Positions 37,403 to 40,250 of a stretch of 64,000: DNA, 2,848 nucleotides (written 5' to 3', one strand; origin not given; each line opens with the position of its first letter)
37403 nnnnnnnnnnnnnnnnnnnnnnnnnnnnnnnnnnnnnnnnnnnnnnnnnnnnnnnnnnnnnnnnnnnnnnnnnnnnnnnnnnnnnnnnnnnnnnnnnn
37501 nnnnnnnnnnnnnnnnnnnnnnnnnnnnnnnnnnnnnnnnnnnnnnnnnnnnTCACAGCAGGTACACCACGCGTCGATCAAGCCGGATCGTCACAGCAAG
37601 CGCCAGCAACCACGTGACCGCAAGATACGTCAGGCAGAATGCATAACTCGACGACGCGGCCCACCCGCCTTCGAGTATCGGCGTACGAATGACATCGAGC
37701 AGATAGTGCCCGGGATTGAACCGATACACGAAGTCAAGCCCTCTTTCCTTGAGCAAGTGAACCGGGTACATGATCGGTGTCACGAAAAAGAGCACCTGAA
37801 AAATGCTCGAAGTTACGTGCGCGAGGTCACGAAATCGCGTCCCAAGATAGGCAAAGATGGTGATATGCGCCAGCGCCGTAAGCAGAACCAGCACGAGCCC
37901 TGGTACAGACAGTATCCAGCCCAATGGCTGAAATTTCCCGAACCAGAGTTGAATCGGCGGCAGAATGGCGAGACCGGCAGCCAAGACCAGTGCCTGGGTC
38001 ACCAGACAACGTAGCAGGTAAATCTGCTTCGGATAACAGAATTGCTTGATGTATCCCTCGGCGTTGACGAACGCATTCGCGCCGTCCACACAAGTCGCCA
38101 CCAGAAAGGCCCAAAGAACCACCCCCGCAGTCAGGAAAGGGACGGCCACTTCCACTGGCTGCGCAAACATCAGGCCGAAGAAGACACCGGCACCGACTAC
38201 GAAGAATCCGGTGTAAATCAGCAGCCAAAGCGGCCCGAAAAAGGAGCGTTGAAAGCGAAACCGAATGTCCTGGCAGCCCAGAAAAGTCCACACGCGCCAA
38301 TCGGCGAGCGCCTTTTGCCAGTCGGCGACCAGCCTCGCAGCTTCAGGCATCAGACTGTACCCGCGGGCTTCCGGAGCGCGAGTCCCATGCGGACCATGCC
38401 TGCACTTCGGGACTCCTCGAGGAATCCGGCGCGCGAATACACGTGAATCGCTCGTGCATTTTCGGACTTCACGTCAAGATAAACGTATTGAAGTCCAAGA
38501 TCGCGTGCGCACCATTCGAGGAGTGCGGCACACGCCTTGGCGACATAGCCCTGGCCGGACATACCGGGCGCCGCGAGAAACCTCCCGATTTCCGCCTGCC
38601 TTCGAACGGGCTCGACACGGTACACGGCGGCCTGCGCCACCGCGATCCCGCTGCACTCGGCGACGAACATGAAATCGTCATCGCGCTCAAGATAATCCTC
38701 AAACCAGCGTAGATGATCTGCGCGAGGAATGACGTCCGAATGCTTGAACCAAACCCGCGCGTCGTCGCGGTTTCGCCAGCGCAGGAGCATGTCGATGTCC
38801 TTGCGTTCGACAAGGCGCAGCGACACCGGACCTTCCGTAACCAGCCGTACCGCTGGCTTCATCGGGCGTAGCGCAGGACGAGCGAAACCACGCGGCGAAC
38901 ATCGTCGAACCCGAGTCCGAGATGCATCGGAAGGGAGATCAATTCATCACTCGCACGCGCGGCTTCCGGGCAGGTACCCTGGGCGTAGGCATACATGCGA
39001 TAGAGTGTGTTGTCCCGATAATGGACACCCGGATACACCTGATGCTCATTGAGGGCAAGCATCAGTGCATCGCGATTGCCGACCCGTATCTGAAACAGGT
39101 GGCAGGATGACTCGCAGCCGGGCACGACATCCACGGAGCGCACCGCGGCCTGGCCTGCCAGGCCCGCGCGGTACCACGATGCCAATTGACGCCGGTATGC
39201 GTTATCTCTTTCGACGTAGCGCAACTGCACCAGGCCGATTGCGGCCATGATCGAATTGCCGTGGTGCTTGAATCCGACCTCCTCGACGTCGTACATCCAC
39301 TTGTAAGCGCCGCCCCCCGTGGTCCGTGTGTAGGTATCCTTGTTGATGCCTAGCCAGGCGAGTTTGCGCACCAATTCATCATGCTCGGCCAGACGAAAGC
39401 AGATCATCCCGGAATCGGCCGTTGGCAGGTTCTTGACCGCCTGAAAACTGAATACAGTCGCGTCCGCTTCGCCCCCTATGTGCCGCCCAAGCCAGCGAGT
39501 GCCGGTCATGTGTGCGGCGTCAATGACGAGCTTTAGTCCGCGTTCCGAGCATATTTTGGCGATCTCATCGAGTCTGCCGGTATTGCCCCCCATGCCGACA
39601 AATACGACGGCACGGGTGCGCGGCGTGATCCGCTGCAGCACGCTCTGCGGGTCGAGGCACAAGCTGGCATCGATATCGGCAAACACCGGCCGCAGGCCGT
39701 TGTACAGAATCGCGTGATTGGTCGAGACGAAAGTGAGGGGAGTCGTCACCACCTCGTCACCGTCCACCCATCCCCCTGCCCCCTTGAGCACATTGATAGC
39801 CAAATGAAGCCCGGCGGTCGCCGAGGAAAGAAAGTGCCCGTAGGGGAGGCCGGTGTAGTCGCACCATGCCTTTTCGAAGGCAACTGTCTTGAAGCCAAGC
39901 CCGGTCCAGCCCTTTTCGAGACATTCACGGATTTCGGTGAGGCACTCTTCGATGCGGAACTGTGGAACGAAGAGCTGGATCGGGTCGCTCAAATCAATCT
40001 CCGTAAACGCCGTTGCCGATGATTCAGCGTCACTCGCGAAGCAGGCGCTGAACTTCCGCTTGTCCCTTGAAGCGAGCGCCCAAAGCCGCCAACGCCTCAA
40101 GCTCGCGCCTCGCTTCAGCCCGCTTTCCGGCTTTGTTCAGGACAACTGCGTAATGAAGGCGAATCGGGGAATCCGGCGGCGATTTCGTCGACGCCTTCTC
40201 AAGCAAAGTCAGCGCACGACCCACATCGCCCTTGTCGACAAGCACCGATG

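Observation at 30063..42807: prsT heads a 9-to-10-gene operon encoding a complete ABC-transporter-dependent glycan pathway inside a PEP-CTERM locus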

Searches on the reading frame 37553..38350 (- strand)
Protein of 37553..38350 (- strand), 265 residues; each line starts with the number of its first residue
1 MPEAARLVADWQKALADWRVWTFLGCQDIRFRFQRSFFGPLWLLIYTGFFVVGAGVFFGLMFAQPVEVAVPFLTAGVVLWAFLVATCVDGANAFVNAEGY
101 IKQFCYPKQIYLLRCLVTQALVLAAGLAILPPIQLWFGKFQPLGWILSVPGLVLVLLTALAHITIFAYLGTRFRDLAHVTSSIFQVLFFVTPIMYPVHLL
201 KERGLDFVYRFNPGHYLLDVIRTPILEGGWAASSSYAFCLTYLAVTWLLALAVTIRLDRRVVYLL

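Call 3: search_protein_families(library=pfam, proteins=[window:37553-38350:-], max_evalue=0.01)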
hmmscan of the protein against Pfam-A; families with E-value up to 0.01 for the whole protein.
window:37553-38350:- (265 aa): 1 family
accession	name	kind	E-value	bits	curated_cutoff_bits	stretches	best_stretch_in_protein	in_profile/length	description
PF01061.29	ABC2_membrane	-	3.9e-07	30.3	26.9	1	49-223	26-208/211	ABC-2 type transporter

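Call 4: search_protein_families(library=ncbifam, proteins=[window:37553-38350:-], max_evalue=0.01)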
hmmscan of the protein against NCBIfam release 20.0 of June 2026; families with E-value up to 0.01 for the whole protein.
window:37553-38350:- (265 aa): 1 family
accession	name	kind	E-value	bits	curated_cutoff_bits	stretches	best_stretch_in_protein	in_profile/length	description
NF050109.1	galactan_ABC_perm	equivalog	3.4e-47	161.2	380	1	6-263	9-270/272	galactan export ABC transporter permease subunit Wzm/RfbD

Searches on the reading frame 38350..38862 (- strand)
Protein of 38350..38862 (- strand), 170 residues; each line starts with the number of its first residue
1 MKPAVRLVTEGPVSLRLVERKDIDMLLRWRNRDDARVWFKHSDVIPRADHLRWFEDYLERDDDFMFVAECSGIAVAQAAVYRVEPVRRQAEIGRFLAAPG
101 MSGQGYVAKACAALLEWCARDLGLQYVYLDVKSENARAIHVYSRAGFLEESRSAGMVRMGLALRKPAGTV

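Call 3: search_protein_families(library=pfam, proteins=[window:38350-38862:-], max_evalue=0.01)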
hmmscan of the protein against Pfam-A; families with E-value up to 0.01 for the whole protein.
window:38350-38862:- (170 aa): 7 families
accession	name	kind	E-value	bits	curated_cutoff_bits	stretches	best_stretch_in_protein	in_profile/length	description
PF13302.13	Acetyltransf_3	-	1.1e-17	65.5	25.4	1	15-147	4-137/138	Acetyltransferase (GNAT) domain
PF00583.31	Acetyltransf_1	-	5.1e-14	53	20.7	1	45-147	23-116/116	Acetyltransferase (GNAT) family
PF13523.12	Acetyltransf_8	-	2.3e-10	40.7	27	1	21-149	4-139/145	Acetyltransferase (GNAT) domain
PF13420.13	Acetyltransf_4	-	6.2e-08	33.3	24.3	1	15-148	1-135/155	Acetyltransferase (GNAT) domain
PF24553.2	Rv0428c_C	-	3.9e-06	27.1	27.2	1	65-152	135-220/224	Probable histone acetyltransferase Rv0428c C-terminal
PF13508.13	Acetyltransf_7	-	0.00019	22.1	27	1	62-147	2-82/84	Acetyltransferase (GNAT) domain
PF18014.7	Acetyltransf_18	-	0.00038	20.6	22.7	1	110-167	62-119/124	Acetyltransferase (GNAT) domain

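Call 4: search_protein_families(library=ncbifam, proteins=[window:38350-38862:-], max_evalue=0.01)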
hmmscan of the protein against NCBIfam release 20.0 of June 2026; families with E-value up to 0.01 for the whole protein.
window:38350-38862:- (170 aa): 17 families
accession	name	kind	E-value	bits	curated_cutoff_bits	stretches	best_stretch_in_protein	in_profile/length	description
TIGR03585.1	PseH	equivalog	2e-14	54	93.1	1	18-155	6-141/156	UDP-4-amino-4,6-dideoxy-N-acetyl-beta-L-altrosamine N-acetyltransferase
NF011709.0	PRK15130.1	equivalog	1.4e-11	44.5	218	1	12-150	6-143/186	spermidine N1-acetyltransferase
NF012165.0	AAC_6p_set_A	equivalog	3.6e-08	33.3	280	1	13-150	1-150/177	aminoglycoside 6'-N-acetyltransferase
NF033151.0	AAC_6p_A10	exception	5.1e-08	33.1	400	1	13-147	7-152/178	AAC(6')-I family aminoglycoside 6'-N-acetyltransferase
NF049894.1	CG3035_N_ac_Glu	equivalog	7.3e-08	32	280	1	63-152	205-294/300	N-acetylglutamate synthase, CG3035 family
TIGR04431.1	N6_acetyl_AAC6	equivalog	1.2e-07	31.5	260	1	9-150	4-157/184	AacA4 family aminoglycoside N(6')-acetyltransferase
NF033074.0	AAC_6p_Ib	exception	1.7e-06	27.8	400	1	12-149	7-156/184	AAC(6')-Ib family aminoglycoside 6'-N-acetyltransferase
NF000135.2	AAC_6p_IIc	exception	9.2e-06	25.5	415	1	13-151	8-158/193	aminoglycoside N-acetyltransferase AAC(6')-IIc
NF000225.3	AAC_6p_Strep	exception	1.1e-05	25.4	250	1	64-147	43-124/156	aminoglycoside 6'-N-acetyltransferase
NF000118.3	AAC_6p_A31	exception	1.7e-05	24.8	385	1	92-149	87-144/172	aminoglycoside N-acetyltransferase AAC(6')-31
TIGR01575.1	rimI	equivalog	8.4e-05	22.7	86.4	1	83-151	49-116/132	ribosomal protein S18-alanine N-acetyltransferase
NF000048.1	AAC_6p_A40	exception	9.3e-05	22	400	0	13-149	8-156/184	aminoglycoside 6'-N-acetyltransferase AacA40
NF007539.0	PRK10151.1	equivalog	0.00012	21.8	184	1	65-151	69-154/179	50S ribosomal protein L7/L12-serine acetyltransferase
NF000016.1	AAC_6p_Im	exception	0.00032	20.9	350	1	12-147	6-152/178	aminoglycoside N-acetyltransferase AAC(6')-Im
NF000487.1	stat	exception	0.00052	19.6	420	1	64-147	79-161/189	streptothricin N-acetyltransferase STAT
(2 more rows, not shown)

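Call 52: search_solved_structures(query=window:38350-38862:-, max_evalue=0.001)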
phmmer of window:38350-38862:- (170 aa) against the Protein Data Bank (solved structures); distinct sequences matched with E-value up to 0.001: 31.
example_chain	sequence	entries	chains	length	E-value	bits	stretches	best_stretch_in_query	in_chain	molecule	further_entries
5wif_A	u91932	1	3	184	1.5e-11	47.9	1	9-150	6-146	Spermidine N1-acetyltransferase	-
6d72_A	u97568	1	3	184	1.5e-11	47.9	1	9-150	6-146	Spermidine N1-acetyltransferase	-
6cy6_A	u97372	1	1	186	5.9e-11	46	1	13-151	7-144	Spermidine N(1)-acetyltransferase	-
3wr7_A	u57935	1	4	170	6.5e-11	45.8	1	13-151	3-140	Spermidine N1-acetyltransferase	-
4r9m_A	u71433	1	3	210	7e-11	45.7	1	12-151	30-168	Spermidine N(1)-acetyltransferase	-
6vfm_A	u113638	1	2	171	7.1e-10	42.5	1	13-151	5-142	Spermidine N1-acetyltransferase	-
6vfn_A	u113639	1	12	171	4.9e-09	39.7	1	13-151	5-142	Spermidine N1-acetyltransferase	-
3tth_A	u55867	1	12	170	5.2e-09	39.6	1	14-152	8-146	Spermidine N1-acetyltransferase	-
7kx3_A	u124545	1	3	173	9.4e-09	38.8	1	13-152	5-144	Spermidine N(1)-acetyltransferase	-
4jjx_A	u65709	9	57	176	1e-08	38.7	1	12-152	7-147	Spermidine n1-acetyltransferase | Spermidine N(1)-acetyltransferase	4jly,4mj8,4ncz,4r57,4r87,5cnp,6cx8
7kwq_A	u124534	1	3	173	1.1e-08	38.6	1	13-152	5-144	Spermidine N(1)-acetyltransferase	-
7kx2_A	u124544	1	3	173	1.1e-08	38.6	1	13-152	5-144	Spermidine N(1)-acetyltransferase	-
6dau_A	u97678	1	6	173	1.1e-08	38.6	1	13-152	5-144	Spermidine N1-acetyltransferase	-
7kwx_A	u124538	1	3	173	1.1e-08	38.6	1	13-152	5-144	Spermidine N(1)-acetyltransferase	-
4ygo_A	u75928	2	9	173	1.1e-08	38.6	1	13-152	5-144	Spermidine n1-acetyltransferase | Spermidine N(1)-acetyltransferase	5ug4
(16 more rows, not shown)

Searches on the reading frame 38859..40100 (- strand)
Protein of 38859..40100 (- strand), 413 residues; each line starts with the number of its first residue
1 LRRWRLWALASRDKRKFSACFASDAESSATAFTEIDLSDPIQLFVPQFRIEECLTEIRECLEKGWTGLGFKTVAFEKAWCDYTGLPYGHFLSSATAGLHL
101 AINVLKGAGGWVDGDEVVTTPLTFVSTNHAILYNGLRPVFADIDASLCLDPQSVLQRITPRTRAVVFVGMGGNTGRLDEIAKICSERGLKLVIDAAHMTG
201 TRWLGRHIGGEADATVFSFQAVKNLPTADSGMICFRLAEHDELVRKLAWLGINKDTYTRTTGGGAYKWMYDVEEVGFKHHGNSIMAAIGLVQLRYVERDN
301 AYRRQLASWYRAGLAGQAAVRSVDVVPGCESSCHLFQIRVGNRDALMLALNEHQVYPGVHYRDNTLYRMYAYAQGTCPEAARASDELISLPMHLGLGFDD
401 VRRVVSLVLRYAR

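Call 3: search_protein_families(library=pfam, proteins=[window:38859-40100:-], max_evalue=0.01)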
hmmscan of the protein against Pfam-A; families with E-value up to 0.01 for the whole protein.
window:38859-40100:- (413 aa): 3 families
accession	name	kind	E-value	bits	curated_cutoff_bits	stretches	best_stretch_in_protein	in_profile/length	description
PF01041.23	DegT_DnrJ_EryC1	-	8.5e-80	269.1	19.8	1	51-408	5-359/360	DegT/DnrJ/EryC1/StrS aminotransferase family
PF00266.25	Aminotran_5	-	7.1e-07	29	21.5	1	90-204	66-185/371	Aminotransferase class-V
PF01212.27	Beta_elim_lyase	-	0.0012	18.7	27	1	72-323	34-244/288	Beta-eliminating lyase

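Call 4: search_protein_families(library=ncbifam, proteins=[window:38859-40100:-], max_evalue=0.01)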
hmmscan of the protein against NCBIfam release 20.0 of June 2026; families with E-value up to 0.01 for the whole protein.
window:38859-40100:- (413 aa): 10 families
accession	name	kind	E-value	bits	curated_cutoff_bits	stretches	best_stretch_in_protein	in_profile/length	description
NF008658.2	PRK11658.1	equivalog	5.7e-61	206.2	631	1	52-407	15-372/379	UDP-4-amino-4-deoxy-L-arabinose aminotransferase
TIGR03588.1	PseC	equivalog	5.3e-60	203.3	423.5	1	56-409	16-377/380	UDP-4-amino-4,6-dideoxy-N-acetyl-beta-L-altrosamine transaminase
TIGR04181.1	NHT_00031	hypoth_equivalog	3.2e-39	134.8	420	1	41-391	1-357/359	LegC family aminotransferase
NF008687.0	PRK11706.1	equivalog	3.8e-38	131.2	375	1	92-411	53-373/375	dTDP-4-amino-4,6-dideoxygalactose transaminase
TIGR04427.1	PLP_DesI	equivalog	2.8e-37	128.7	650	1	61-408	42-379/390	dTDP-4-dehydro-6-deoxyglucose aminotransferase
TIGR02379.1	ECA_wecE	subfamily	1.2e-28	99.9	434.85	1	93-411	54-374/376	dTDP-4-amino-4,6-dideoxy-D-glucose transaminase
NF011936.0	PRK15407.1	equivalog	4.5e-18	65.2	423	1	56-340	52-354/440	lipopolysaccharide biosynthesis protein RfbH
NF005732.0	PRK07550.1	equivalog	7.4e-06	25.2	366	1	113-195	116-206/389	aminotransferase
NF004621.0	PRK05957.1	equivalog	1e-05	24.5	498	1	113-196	112-201/389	pyridoxal phosphate-dependent aminotransferase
TIGR03812.1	tyr_de_CO2_Arch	equivalog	0.0099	14.7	299.4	0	116-197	109-193/375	tyrosine decarboxylase MfnA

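Call 51: search_solved_structures(query=window:38859-39992:-, max_evalue=1e-30)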
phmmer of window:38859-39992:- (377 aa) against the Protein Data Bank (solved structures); distinct sequences matched with E-value up to 1e-30: 14.
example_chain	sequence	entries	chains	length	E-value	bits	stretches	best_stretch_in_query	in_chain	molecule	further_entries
5uid_A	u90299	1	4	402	1.2e-53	185.7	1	6-371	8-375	Aminotransferase TlmJ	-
1mdo_A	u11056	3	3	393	4.1e-50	174.1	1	3-371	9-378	ArnB aminotransferase | UDP-4-amino-4-deoxy-L-arabinose--oxoglutarate aminotransferase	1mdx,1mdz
4oca_A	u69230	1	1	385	2.7e-49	171.5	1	3-371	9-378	UDP-4-amino-4-deoxy-L-arabinose--oxoglutarate aminotransferase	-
8sng_A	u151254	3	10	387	1.3e-47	166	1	18-371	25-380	UDP-4-amino-4-deoxy-L-arabinose--oxoglutarate aminotransferase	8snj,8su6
4lc3_A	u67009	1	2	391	3.4e-43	151.4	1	14-372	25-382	Putative UDP-4-amino-4-deoxy-l-arabinose--oxoglutarate aminotransferase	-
7b0d_A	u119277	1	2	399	6.5e-40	140.6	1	15-371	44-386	Glutamine--scyllo-inositol transaminase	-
4zwv_A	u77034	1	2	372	3.2e-38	135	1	9-371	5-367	Putative aminotransferase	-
4xau_A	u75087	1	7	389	4.1e-38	134.6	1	16-371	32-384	Putative aminotransferase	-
3frk_A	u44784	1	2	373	5.9e-33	117.7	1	20-371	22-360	QdtB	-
2fn6_A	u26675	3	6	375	4.4e-32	114.8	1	23-374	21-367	AMINOTRANSFERASE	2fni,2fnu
4zas_A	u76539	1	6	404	5.6e-32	114.4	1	20-371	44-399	CalS13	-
6ewj_A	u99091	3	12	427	1.3e-31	113.2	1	11-369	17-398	Putative capsular polysaccharide biosynthesis protein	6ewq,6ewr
3bn1_A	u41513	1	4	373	4.7e-31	111.4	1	21-370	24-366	Perosamine synthetase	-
3dr7_A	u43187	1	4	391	4.9e-31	111.4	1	20-370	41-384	Putative perosamine synthetase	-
